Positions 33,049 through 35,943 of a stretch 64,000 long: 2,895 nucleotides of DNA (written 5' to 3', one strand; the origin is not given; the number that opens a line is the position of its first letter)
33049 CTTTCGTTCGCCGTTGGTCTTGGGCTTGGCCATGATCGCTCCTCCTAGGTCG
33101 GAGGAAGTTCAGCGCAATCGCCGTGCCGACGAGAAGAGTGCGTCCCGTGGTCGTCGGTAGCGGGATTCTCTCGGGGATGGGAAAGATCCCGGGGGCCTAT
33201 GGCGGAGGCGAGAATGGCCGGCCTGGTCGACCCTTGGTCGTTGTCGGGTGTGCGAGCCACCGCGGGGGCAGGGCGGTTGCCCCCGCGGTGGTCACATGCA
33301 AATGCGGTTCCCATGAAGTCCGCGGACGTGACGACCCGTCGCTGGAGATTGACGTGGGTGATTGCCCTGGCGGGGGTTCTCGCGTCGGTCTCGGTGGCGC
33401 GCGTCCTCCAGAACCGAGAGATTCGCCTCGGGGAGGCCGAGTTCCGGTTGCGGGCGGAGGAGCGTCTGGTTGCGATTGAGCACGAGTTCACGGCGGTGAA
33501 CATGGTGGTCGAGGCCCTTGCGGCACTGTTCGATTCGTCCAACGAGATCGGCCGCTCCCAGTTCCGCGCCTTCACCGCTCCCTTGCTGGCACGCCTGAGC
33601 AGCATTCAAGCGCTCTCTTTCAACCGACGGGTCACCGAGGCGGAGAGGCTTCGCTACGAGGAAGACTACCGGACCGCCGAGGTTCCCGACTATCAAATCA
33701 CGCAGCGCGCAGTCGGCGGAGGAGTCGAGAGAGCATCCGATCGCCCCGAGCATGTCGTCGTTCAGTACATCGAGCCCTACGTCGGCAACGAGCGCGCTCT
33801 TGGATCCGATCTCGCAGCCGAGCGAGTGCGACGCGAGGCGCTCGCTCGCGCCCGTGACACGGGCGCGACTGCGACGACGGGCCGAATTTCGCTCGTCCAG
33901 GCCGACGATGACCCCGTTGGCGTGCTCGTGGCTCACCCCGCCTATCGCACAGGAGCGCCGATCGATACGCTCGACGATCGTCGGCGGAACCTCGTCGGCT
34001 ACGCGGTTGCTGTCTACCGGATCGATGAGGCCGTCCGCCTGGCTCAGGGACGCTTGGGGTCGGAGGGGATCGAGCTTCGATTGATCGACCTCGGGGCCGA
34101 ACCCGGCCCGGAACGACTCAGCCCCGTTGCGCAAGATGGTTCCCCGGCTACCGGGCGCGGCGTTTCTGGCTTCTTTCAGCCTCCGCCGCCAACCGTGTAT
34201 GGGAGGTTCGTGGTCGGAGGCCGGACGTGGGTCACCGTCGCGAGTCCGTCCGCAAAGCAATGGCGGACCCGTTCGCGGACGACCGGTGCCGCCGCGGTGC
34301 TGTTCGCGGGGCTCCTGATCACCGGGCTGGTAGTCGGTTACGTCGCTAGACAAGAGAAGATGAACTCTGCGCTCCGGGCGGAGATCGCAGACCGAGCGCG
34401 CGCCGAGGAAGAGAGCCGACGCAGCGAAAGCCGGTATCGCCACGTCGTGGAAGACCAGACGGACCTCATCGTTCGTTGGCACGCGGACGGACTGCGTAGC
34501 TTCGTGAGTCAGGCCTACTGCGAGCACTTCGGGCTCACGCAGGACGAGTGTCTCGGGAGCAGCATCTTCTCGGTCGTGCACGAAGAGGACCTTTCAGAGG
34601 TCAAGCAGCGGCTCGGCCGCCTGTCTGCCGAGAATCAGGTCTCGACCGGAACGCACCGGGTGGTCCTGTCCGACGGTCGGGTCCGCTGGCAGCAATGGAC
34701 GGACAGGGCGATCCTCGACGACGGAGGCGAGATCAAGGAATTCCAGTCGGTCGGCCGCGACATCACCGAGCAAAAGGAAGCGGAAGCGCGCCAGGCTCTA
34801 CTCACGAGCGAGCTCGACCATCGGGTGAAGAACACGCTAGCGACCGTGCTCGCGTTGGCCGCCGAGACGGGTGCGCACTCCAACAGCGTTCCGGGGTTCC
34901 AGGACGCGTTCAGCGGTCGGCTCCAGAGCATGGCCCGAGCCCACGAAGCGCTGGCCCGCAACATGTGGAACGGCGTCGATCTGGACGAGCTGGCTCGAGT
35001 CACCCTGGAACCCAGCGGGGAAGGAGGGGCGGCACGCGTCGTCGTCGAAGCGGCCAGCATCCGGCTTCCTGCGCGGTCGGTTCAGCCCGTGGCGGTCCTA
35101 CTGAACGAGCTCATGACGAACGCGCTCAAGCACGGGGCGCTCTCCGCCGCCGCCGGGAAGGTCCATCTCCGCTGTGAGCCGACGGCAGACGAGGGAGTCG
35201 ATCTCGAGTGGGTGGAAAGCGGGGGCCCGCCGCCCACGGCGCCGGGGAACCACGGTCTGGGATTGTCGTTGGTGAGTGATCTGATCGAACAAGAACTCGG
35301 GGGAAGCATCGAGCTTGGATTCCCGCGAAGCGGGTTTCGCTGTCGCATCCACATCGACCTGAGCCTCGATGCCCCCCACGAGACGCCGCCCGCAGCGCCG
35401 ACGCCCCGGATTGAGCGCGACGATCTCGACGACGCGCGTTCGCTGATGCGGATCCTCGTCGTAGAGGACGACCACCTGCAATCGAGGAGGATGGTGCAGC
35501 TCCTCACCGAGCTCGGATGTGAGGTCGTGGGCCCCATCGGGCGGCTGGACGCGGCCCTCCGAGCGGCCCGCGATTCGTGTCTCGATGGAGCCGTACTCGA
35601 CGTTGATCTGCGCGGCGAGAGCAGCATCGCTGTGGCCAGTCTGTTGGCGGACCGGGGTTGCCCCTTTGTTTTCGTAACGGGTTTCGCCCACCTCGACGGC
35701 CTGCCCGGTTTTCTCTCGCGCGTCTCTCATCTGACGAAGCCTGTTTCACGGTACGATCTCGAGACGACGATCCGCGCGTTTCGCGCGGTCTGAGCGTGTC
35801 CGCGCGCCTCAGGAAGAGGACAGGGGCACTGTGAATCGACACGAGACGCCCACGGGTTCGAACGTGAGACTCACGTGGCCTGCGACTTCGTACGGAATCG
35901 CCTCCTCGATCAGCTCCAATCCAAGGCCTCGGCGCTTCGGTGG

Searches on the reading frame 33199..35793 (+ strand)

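Call 86: search_protein_families(library=pfam, max_evalue=0.001, proteins=[window:33199-35793:+])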
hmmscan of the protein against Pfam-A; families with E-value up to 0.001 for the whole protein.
window:33199-35793:+ (864 aa): 10 families
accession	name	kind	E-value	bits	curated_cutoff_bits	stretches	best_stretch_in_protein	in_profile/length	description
PF03924.19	CHASE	-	3e-45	154.8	25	1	116-305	2-186/189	CHASE domain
PF07536.20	HWE_HK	-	5.5e-21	75.6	22.8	1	538-616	1-79/83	HWE histidine kinase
PF00989.32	PAS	-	4.8e-15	56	22.6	1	412-522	2-113/113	PAS fold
PF08447.18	PAS_3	-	8.8e-12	45.6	25.6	1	435-518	3-88/89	PAS fold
PF08448.16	PAS_4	-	4.6e-11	43.4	23.1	1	422-526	6-109/110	PAS fold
PF13581.12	HATPase_c_2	-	8.2e-07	29.5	27.4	1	612-696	12-109/127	Histidine kinase-like ATPase domain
PF02518.31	HATPase_c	-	1.4e-06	29.1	26.4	1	633-721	8-109/111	Histidine kinase-, DNA gyrase B-, and HSP90-like ATPase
PF07568.18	HisKA_2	-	2.8e-06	27.8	22.3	1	538-597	1-63/76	Histidine kinase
PF00072.30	Response_reg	-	3.1e-06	27.7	30.2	1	752-858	1-110/111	Response regulator receiver domain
PF13426.13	PAS_9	-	9.6e-05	23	27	1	435-524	15-103/103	PAS domain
